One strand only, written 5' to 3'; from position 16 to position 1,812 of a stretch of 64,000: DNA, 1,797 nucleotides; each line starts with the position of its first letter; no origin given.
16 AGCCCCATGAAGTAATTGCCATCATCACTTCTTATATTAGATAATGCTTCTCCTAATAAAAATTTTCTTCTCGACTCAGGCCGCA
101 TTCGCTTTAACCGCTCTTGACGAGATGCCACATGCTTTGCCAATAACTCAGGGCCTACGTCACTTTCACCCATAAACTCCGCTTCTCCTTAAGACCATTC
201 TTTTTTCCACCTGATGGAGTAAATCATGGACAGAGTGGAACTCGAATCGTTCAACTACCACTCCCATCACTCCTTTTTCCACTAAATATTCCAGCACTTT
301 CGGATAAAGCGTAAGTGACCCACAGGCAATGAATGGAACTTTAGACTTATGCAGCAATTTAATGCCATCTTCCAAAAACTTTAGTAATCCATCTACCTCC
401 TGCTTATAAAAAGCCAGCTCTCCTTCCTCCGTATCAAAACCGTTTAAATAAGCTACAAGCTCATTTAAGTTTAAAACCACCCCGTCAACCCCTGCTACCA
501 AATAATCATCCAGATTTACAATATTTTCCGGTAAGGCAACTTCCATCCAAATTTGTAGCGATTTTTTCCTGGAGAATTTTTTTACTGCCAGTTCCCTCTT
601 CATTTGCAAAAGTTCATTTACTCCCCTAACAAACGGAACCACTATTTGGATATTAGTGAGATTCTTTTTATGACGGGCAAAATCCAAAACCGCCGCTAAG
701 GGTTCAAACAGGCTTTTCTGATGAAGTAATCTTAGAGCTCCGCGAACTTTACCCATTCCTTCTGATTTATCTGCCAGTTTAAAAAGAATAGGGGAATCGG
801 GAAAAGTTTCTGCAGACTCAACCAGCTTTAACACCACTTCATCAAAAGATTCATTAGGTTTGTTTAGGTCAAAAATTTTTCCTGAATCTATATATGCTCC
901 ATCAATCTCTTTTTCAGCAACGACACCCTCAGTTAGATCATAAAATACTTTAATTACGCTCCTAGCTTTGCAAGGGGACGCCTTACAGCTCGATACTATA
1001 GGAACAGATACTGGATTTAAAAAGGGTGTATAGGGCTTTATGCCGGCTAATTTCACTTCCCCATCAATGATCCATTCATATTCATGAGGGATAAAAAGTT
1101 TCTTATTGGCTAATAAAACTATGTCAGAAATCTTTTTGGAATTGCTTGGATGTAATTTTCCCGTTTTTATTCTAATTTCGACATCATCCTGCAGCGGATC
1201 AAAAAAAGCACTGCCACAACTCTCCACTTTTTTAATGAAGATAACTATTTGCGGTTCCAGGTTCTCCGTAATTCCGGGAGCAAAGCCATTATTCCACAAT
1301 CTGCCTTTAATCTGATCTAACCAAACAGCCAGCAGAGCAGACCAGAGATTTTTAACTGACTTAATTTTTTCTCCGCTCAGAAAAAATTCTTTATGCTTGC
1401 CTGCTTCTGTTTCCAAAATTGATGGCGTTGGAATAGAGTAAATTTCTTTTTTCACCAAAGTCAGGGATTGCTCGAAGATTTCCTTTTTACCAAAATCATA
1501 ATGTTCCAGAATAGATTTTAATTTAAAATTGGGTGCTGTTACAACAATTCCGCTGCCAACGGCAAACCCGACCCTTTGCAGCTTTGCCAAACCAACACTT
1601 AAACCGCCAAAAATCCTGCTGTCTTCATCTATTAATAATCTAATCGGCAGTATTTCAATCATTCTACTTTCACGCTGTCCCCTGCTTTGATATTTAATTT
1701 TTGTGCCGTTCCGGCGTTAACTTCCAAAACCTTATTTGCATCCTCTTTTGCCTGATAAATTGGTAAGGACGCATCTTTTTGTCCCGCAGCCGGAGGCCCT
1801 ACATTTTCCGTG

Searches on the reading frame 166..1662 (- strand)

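Call 32: search_protein_families(library=pfam, proteins=[window:166-1662:-], max_evalue=0.001)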
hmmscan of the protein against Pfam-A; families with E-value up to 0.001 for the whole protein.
window:166-1662:- (498 aa): 1 family
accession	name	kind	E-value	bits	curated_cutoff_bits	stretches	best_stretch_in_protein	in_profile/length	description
PF02896.24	PEP-utilizers_C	-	5.4e-10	39.4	22.8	1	306-485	108-291/293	PEP-utilising enzyme, PEP-binding domain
